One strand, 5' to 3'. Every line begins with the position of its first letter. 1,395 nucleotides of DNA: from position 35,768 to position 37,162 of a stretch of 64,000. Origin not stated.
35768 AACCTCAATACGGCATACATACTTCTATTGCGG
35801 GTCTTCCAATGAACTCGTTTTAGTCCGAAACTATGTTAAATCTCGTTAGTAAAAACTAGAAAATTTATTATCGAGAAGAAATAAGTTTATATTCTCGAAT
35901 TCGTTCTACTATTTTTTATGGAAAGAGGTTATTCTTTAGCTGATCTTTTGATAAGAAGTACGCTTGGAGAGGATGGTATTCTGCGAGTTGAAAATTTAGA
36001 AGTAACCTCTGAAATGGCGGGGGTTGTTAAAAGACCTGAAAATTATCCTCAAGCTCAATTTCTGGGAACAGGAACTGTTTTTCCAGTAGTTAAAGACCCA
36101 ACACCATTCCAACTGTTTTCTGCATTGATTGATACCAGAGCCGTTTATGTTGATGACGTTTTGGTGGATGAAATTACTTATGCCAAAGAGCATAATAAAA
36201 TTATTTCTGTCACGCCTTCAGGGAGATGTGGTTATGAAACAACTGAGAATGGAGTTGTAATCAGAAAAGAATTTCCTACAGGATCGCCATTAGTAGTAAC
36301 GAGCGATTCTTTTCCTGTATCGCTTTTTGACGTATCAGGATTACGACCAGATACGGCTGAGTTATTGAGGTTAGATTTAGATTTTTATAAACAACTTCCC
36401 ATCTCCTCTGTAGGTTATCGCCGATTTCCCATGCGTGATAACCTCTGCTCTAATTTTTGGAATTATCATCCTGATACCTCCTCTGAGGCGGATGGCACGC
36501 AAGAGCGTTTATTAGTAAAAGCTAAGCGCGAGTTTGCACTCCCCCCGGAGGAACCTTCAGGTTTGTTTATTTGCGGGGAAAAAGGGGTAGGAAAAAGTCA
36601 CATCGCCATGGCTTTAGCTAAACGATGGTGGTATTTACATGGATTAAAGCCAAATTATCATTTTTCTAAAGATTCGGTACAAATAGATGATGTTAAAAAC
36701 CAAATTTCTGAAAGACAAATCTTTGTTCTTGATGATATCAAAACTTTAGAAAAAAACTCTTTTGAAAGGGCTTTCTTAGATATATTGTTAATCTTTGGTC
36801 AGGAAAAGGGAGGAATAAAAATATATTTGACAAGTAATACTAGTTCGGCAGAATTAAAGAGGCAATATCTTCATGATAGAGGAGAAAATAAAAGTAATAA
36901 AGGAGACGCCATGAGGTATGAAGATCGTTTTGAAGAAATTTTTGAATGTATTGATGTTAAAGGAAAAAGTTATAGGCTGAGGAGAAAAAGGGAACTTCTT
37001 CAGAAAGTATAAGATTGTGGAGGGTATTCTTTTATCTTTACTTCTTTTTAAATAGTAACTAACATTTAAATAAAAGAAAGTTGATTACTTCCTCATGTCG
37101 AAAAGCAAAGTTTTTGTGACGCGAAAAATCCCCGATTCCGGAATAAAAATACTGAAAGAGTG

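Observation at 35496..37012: Two-gene module: YraN/Hjc-like PD-(D/E)xK nuclease followed by an IstB/DnaC-type AAA+ ATPase with a novel N-terminal domain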

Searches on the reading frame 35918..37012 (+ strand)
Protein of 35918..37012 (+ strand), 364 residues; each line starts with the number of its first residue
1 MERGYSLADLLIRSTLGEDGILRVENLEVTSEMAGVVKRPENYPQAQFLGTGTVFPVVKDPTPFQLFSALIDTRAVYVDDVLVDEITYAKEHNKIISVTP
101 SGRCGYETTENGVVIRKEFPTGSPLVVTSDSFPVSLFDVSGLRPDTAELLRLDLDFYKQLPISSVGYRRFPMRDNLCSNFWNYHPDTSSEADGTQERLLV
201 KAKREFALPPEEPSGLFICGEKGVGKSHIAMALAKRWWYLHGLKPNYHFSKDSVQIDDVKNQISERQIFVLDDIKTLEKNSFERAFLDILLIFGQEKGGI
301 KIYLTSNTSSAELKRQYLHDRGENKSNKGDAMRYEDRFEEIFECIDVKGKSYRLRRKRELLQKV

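Call 3: search_protein_families(library=pfam, proteins=[window:35918-37012:+], max_evalue=1)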
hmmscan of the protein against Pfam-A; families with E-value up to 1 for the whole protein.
window:35918-37012:+ (364 aa): 12 families
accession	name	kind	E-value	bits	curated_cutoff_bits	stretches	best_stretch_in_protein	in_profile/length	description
PF20720.3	nSTAND3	-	3.2e-06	27.4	27.2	1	216-274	20-74/155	Novel STAND NTPase 3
PF01695.23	IstB_IS21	-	0.00044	20.3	24.1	1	216-359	95-237/238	IstB-like ATP binding protein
PF00910.28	RNA_helicase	-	0.00045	21.1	21.5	1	217-287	2-72/105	RNA helicase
PF00308.24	Bac_DnaA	-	0.002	18.8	23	1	194-315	14-146/162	Bacterial DnaA ATPAse domain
PF07728.20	AAA_5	-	0.0036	17.7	22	1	216-237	2-23/139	AAA domain (dynein-related subfamily)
PF13401.12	AAA_22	-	0.022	15.5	27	1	216-327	8-64/130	AAA domain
PF14532.12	Sigma54_activ_2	-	0.024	15.3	25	1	213-284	21-88/138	Sigma-54 interaction domain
PF13191.12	AAA_16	-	0.029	15.3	32.6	1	212-237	23-53/167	AAA ATPase domain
PF07475.17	Hpr_kinase_C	-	0.038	14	33.3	1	215-237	20-42/171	HPr Serine kinase C-terminal domain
PF05729.18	NACHT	-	0.062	13.6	26.7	1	217-239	4-26/167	NACHT domain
PF00004.35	AAA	-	0.079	13.8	21.2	1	217-291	2-89/131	ATPase family associated with various cellular activities (AAA)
PF24998.1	DUF7778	-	0.15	12.4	25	1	246-309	10-74/125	Domain of unknown function (DUF7778)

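Call 4: search_protein_families(library=ncbifam, proteins=[window:35918-37012:+], max_evalue=1)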
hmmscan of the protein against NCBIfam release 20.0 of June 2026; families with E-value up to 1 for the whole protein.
window:35918-37012:+ (364 aa): 11 families
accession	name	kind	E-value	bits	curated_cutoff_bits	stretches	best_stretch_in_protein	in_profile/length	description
NF006505.0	PRK08939.1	equivalog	2.4e-07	30.3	228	1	211-353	154-304/306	primosomal protein DnaI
TIGR03420.1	DnaA_homol_Hda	equivalog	3.5e-07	30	194.8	1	201-315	27-139/226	DnaA regulatory inactivator Hda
NF005992.0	PRK08116.1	subfamily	2.1e-06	27.1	189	2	198-234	99-135/269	hypothetical protein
NF038214.1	IS21_help_AAA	equivalog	6.6e-06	26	200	1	215-355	92-231/232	IS21-like element helper ATPase IstB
TIGR00362.1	DnaA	equivalog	0.00051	19.2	343.9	1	193-314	116-248/437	chromosomal replication initiator protein DnaA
NF006616.1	PRK09183.1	subfamily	0.0017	17.7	300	1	217-358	104-246/253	IS21-like element helper ATPase IstB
NF047389.1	ATPase_Sll1717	subfamily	0.0049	16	75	1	216-306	32-123/454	P-loop ATPase, Sll1717 family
NF005304.0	PRK06835.1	equivalog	0.014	14.5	215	1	214-236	184-206/330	ATP-binding protein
NF040713.1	ZapE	equivalog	0.076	12.3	140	1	204-233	43-72/344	cell division protein ZapE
NF003883.0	PRK05428.2-1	equivalog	0.2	11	252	1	214-237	28-51/189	HPr kinase/phosphorylase-related protein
NF001154.0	PRK00149.3-3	equivalog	0.31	10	410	0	214-290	151-241/462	chromosomal replication initiator protein DnaA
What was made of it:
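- On Bona fide DnaC/DnaI helicase loader: NCBIfam DnaI PRK08939 scores 30.3 bits against a 228 cut-off (call 4).
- On IS21-family IstB: NF038214 scores 26 against 200 bits (call 4).
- NCBIfam IS21_help_AAA matches at E 6.6e-6 (call 4). It gives weak DnaA and Hda hits (calls 3, 4).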

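Call 5: search_protein_families(library=padloc, proteins=[window:35918-37012:+], max_evalue=1)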
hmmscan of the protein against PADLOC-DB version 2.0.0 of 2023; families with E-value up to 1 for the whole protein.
window:35918-37012:+ (364 aa): 2 families
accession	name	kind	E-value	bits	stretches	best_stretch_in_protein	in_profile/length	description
PDLC00305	PtuA1|PtuA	-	0.0012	16.2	1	217-282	27-94/392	AAA ATPase domain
PDLC02630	DrmD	-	0.014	12.9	1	217-262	105-150/260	DrmD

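Call 6: search_protein_families(library=phrogs, proteins=[window:35918-37012:+], max_evalue=1)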
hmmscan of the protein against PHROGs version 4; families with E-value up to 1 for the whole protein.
window:35918-37012:+ (364 aa): 6 families
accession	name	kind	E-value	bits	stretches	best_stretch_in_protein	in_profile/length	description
phrog_3277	-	DNA, RNA and nucleotide metabolism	7.6e-11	43.1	1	211-359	8-159/168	DnaC-like helicase loader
phrog_50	-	DNA, RNA and nucleotide metabolism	6.6e-09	36.4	1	180-362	339-519/570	DnaC-like helicase loader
phrog_6112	-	unknown function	0.054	14.5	1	344-358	36-50/61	-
phrog_6891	-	other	0.16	12.6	1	210-236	39-65/310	ATPase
phrog_168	-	DNA, RNA and nucleotide metabolism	0.22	12.1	1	212-263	41-88/314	clamp loader of DNA polymerase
phrog_27475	-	unknown function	0.3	10.4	0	219-359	448-589/599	-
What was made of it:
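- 36548..37012 (+): AAA+ core of the DnaC/DnaI/IstB clade. Walker A G220-S227 lies at 36575-36598, Walker B I268-D273 at 36719-36736 and sensor I T305-N307 at 36830-36838. The conserved RYxDR (R333, D336, R337) lies at 36914-36928. R353 of GKSYR, at 36974-36976, is read as sensor II by analogy with DnaC/IstB. Pfam, NCBIfam and PHROG matches in calls 3, 4 and 6.
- On DnaC/DnaI/IstB clade of AAA+ ATPases (364-aa protein): PHROG DnaC-like loader matches at 7.6e-11 (call 6).
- The best profile hits are PHROG 'DnaC-like helicase loader' families at 7.6e-11 and 6.6e-9 (call 6).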

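Call 7: find_homologous_proteins(query=window:35918-37012:+)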
Query window:35918-37012:+: 3682 candidates shared short words with the query, none scored E <= 0.001.
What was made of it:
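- Tried and rejected: The k-mer-indexed homologue search with the 364-aa protein found nothing (call 7).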

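Call 16: predict_structure(protein=window:35918-37012:+)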
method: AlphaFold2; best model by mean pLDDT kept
length: 364 residues; sequences in the alignment: 1
mean_pLDDT: 31.8   pTM: 0.23
mean pLDDT of the five models: 31.8, 31.5, 28.0, 26.4, 25.4
residues with pLDDT >= 90: 0; 70-90: 0; 50-70: 4; < 50: 360
segments of 3 or more residues with pLDDT < 50: 1-117, 119-313, 315-317, 320-364
pLDDT, mean of each block of 10 residues (from residue 1): 30 35 33 25 21 23 29 27 40 41 43 40 27 24 26 27 22 24 24 34 33 30 27 35 26 24 32 31 36 34 41 48 43 44 37 30 25
secondary structure, 60 per line:
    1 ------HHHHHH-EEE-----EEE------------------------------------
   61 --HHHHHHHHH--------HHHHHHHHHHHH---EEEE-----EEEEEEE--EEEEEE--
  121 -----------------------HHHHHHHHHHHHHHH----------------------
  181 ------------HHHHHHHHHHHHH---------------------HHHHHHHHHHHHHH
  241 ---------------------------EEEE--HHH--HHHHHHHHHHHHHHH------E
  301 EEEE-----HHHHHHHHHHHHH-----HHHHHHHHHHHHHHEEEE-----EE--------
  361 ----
elements in order: H7-12 E14-16 E22-24 H63-71 H80-91 E95-98 E104-110 E113-118 H144-158 H193-205 H227-240 E268-271 H279-293 E300-304 H310-322 H328-341 E342-345
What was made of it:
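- Tried and rejected: AF2 on the 364-aa protein without an alignment failed (pLDDT 32, call 16).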

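Call 23: search_protein_representatives(protein=window:35918-37012:+)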
Query: 364 residues. Proteins with E-value up to 0.001 (for the whole library): 73; up to 1e-10: 17; up to 1e-30: 1. The best 73 are listed.
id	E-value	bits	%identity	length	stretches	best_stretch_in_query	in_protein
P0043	1.2e-80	287.5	99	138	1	232-364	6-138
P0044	5.5e-27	111.0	28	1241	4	174-355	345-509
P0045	3.3e-22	95.3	29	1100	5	117-353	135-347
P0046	4.2e-19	85.1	31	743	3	115-313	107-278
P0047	2.8e-18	82.4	35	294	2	135-353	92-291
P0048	1.0e-16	77.2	31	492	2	129-355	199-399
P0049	1.0e-15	73.9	30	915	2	136-312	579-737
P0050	2.1e-15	72.9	30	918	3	136-317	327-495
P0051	2.9e-15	72.5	34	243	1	136-356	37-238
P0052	5.1e-14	68.4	38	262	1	139-354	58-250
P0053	7.1e-13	64.6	36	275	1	170-353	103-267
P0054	8.5e-13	64.3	31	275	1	136-353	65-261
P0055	2.4e-12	62.8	33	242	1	142-354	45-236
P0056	7.9e-12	61.2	32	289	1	137-354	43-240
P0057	8.4e-12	61.1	32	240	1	130-353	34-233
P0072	1.6e-08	50.3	29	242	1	158-355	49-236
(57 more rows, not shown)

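Call 25: search_protein_families(library=pfam, proteins=[P0044, P0045, P0046, P0047, P0048, P0049, P0050, P0051, P0052, P0053], max_evalue=0.001)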
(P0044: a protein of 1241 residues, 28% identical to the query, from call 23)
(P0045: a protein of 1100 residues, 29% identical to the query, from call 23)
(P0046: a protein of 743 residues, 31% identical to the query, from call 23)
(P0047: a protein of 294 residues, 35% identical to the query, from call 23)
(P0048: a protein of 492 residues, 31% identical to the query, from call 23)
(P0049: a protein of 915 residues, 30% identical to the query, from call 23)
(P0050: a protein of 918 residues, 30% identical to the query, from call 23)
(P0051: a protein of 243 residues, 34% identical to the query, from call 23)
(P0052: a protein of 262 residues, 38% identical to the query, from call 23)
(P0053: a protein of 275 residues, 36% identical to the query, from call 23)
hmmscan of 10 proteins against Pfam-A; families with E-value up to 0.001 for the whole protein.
P0044 (1241 aa): 35 families (the best 25 are shown)
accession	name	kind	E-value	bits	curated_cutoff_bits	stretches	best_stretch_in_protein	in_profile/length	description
PF20720.3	nSTAND3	-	6.5e-22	78.3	27.2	3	635-689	20-75/155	Novel STAND NTPase 3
PF01695.23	IstB_IS21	-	1e-20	74.7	24.1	2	634-760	94-231/238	IstB-like ATP binding protein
PF00910.28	RNA_helicase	-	2e-17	64.1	21.5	1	131-201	2-77/105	RNA helicase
PF24883.2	NPHP3_N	-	6.6e-16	59.4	24.8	0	122-154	17-49/164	Nephrocystin 3, N-terminal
PF13191.12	AAA_16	-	3.3e-14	54.2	32.6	0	122-155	19-52/167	AAA ATPase domain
PF00004.35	AAA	-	8.1e-14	52.6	21.2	1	130-166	1-35/131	ATPase family associated with various cellular activities (AAA)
PF06068.19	TIP49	-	9e-11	42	23.8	0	108-152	31-75/347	TIP49 P-loop domain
PF04851.21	ResIII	-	1.1e-10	42.1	22.5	0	105-172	7-72/164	Type III restriction enzyme, res subunit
PF05496.18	RuvB_N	-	1.2e-10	41.8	27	0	114-151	20-57/159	Holliday junction DNA helicase RuvB P-loop domain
PF02367.23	TsaE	-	3.2e-10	40.5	26.6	0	106-155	4-49/128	Threonylcarbamoyl adenosine biosynthesis protein TsaE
PF07728.20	AAA_5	-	4.4e-10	40.1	22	0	130-174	2-46/139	AAA domain (dynein-related subfamily)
PF13086.12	AAA_11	-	1.2e-09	38.8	27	1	103-154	3-44/257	AAA domain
PF13401.12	AAA_22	-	2e-08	35.1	27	0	127-157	5-37/130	AAA domain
PF00308.24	Bac_DnaA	-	2.4e-07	31.5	23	0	103-152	13-59/162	Bacterial DnaA ATPAse domain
PF02562.22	PhoH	-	7.7e-07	29.2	27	0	129-156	21-48/205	PhoH-like protein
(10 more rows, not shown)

P0045 (1100 aa): 29 families (the best 25 are shown)
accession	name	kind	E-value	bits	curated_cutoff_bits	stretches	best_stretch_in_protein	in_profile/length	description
PF01695.23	IstB_IS21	-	3.4e-19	69.7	24.1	3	461-507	81-126/238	IstB-like ATP binding protein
PF04851.21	ResIII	-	2.9e-16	60.3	22.5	1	452-509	5-61/164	Type III restriction enzyme, res subunit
PF01656.29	CbiA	-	1.2e-13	51.5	25.4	0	225-254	6-35/125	CobQ/CobB/MinD/ParA nucleotide binding domain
PF13614.12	AAA_31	-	2.3e-11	44.4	27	0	228-254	12-38/177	AAA domain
PF00910.28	RNA_helicase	-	6.9e-11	43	21.5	0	729-785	1-60/105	RNA helicase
PF00308.24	Bac_DnaA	-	6.8e-10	39.8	23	0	721-764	29-74/162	Bacterial DnaA ATPAse domain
PF06068.19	TIP49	-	1e-08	35.2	23.8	0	209-259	41-88/347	TIP49 P-loop domain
PF24883.2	NPHP3_N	-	1.3e-08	35.6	24.8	0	473-506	22-55/164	Nephrocystin 3, N-terminal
PF25199.1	nSTAND_NTPase5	-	1.3e-08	35.3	34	0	217-302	40-129/145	Novel STAND NTPase 5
PF13604.12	AAA_30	-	1.6e-08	34.9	27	0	477-511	22-56/191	AAA domain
PF20720.3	nSTAND3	-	2e-08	34.5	27.2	0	731-783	22-74/155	Novel STAND NTPase 3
PF02374.21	ArsA_ATPase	-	3e-08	33.7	24.3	0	221-252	4-35/305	Anion-transporting ATPase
PF13191.12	AAA_16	-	2.9e-07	31.6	32.6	0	474-503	25-54/167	AAA ATPase domain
PF00448.28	SRP54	-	6e-07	29.7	22.7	0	730-764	5-39/196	SRP54-type protein, GTPase domain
PF03969.22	AFG1_ATPase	-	6.1e-06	25.9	27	0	214-244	57-87/361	AFG1-like ATPase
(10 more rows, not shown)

P0046 (743 aa): 17 families
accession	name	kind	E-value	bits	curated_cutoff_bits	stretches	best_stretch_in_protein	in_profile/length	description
PF01695.23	IstB_IS21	-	5.6e-12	46.1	24.1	1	161-225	67-131/238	IstB-like ATP binding protein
PF13191.12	AAA_16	-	5.4e-09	37.2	32.6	1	174-227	12-63/167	AAA ATPase domain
PF25199.1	nSTAND_NTPase5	-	7.6e-08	32.7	34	1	438-503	37-107/145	Novel STAND NTPase 5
PF20720.3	nSTAND3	-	1.4e-07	31.8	27.2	0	445-521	20-98/155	Novel STAND NTPase 3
PF04851.21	ResIII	-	5.4e-07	30.1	22.5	0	176-222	14-62/164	Type III restriction enzyme, res subunit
PF00910.28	RNA_helicase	-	2.2e-06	28.5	21.5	0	446-502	2-59/105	RNA helicase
PF24883.2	NPHP3_N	-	5.8e-06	27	24.8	0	441-476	21-56/164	Nephrocystin 3, N-terminal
PF00308.24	Bac_DnaA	-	1.2e-05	26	23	0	438-471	30-63/162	Bacterial DnaA ATPAse domain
PF13604.12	AAA_30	-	6.6e-05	23.2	27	0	446-478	22-54/191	AAA domain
PF13401.12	AAA_22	-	0.00014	22.6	27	0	445-481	8-44/130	AAA domain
PF06068.19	TIP49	-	0.00021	21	23.8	0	187-220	51-84/347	TIP49 P-loop domain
PF01656.29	CbiA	-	0.00025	21.4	25.4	0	193-219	6-32/125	CobQ/CobB/MinD/ParA nucleotide binding domain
PF02562.22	PhoH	-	0.00035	20.6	27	0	444-471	21-48/205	PhoH-like protein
PF02367.23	TsaE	-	0.00036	20.9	26.6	0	423-467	3-46/128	Threonylcarbamoyl adenosine biosynthesis protein TsaE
PF07728.20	AAA_5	-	0.00075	20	22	0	445-472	2-26/139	AAA domain (dynein-related subfamily)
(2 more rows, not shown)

P0047 (294 aa): 0 families

P0048 (492 aa): 18 families
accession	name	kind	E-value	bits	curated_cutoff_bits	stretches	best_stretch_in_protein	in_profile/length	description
PF01695.23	IstB_IS21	-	1.1e-17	64.8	24.1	2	18-144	94-233/238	IstB-like ATP binding protein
PF00910.28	RNA_helicase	-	1.4e-11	45.2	21.5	1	20-95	2-80/105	RNA helicase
PF20720.3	nSTAND3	-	6.6e-11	42.6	27.2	1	255-331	6-78/155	Novel STAND NTPase 3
PF04851.21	ResIII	-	1.3e-10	41.8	22.5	1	249-360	5-110/164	Type III restriction enzyme, res subunit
PF13191.12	AAA_16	-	1.6e-08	35.7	32.6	1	11-121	19-133/167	AAA ATPase domain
PF24883.2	NPHP3_N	-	1.6e-07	32.1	24.8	0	12-113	18-113/164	Nephrocystin 3, N-terminal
PF00308.24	Bac_DnaA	-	3.4e-07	31.1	23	0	255-357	19-138/162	Bacterial DnaA ATPAse domain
PF00004.35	AAA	-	1.9e-05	25.6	21.2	0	273-334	1-73/131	ATPase family associated with various cellular activities (AAA)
PF25199.1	nSTAND_NTPase5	-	3e-05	24.3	34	0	265-340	36-118/145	Novel STAND NTPase 5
PF03969.22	AFG1_ATPase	-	3.2e-05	23.5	27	0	257-286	46-77/361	AFG1-like ATPase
PF13401.12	AAA_22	-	5.3e-05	24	27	0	273-446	8-118/130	AAA domain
PF01583.26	APS_kinase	-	6e-05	23.6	21.1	0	17-53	3-39/152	Adenylylsulphate kinase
PF06068.19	TIP49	-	8.2e-05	22.4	23.8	0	272-323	52-100/347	TIP49 P-loop domain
PF06414.18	Zeta_toxin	-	9.8e-05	22.3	22.3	0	12-47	12-46/199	Zeta toxin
PF07728.20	AAA_5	-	0.00015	22.2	22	0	273-310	2-36/139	AAA domain (dynein-related subfamily)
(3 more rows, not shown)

P0049 (915 aa): 8 families
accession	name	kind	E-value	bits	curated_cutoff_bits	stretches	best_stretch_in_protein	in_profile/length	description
PF01695.23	IstB_IS21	-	6.8e-11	42.6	24.1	1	638-679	87-127/238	IstB-like ATP binding protein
PF20720.3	nSTAND3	-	1.8e-10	41.2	27.2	1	649-701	22-74/155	Novel STAND NTPase 3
PF00910.28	RNA_helicase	-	1.7e-05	25.7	21.5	0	648-704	2-61/105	RNA helicase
PF04851.21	ResIII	-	4.3e-05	23.9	22.5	0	632-684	11-65/164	Type III restriction enzyme, res subunit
PF02374.21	ArsA_ATPase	-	0.0003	20.5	24.3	0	647-678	4-35/305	Anion-transporting ATPase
PF00226.36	DnaJ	-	0.00038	20.9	27.8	0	57-91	16-49/63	DnaJ domain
PF13181.12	TPR_8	-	0.00074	19.9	25.7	0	853-879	1-27/34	Tetratricopeptide repeat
PF24883.2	NPHP3_N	-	0.00098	19.8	24.8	0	640-671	16-49/164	Nephrocystin 3, N-terminal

P0050 (918 aa): 10 families
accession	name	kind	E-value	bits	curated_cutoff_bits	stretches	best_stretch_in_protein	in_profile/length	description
PF01695.23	IstB_IS21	-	4.1e-15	56.4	24.1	2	395-433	90-128/238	IstB-like ATP binding protein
PF20720.3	nSTAND3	-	2.4e-14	53.8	27.2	2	392-455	12-74/155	Novel STAND NTPase 3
PF00226.36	DnaJ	-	1.4e-08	35.1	27.8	1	58-98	15-54/63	DnaJ domain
PF00910.28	RNA_helicase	-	8e-07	29.9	21.5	0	648-714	2-71/105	RNA helicase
PF00004.35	AAA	-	4.3e-06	27.7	21.2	0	649-676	3-27/131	ATPase family associated with various cellular activities (AAA)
PF04851.21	ResIII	-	1.1e-05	25.9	22.5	0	378-435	8-63/164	Type III restriction enzyme, res subunit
PF06068.19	TIP49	-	2.4e-05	24.1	23.8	0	631-668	38-74/347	TIP49 P-loop domain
PF13191.12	AAA_16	-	4.5e-05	24.4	32.6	0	394-430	24-55/167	AAA ATPase domain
PF05496.18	RuvB_N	-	4.5e-05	23.7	27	0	616-668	7-57/159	Holliday junction DNA helicase RuvB P-loop domain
PF24883.2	NPHP3_N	-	0.0002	22.1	24.8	0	399-428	24-53/164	Nephrocystin 3, N-terminal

P0051 (243 aa): 3 families
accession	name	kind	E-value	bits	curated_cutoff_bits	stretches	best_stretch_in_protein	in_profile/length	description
PF01695.23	IstB_IS21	-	5.8e-07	29.7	24.1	1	104-235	95-231/238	IstB-like ATP binding protein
PF20720.3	nSTAND3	-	0.00081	19.6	27.2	0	103-159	19-73/155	Novel STAND NTPase 3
PF00910.28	RNA_helicase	-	0.00085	20.2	21.5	0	105-162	2-60/105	RNA helicase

P0052 (262 aa): 2 families
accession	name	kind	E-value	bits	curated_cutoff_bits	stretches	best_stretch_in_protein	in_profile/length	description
PF20720.3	nSTAND3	-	4e-05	23.8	27.2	1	122-178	20-73/155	Novel STAND NTPase 3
PF01695.23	IstB_IS21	-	0.00069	19.6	24.1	0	121-155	94-128/238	IstB-like ATP binding protein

P0053 (275 aa): 2 families
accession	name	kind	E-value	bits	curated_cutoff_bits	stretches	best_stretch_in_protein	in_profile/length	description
PF01695.23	IstB_IS21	-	9.6e-08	32.3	24.1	1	143-267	95-231/238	IstB-like ATP binding protein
PF20720.3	nSTAND3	-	2.2e-05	24.7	27.2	1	143-196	20-74/155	Novel STAND NTPase 3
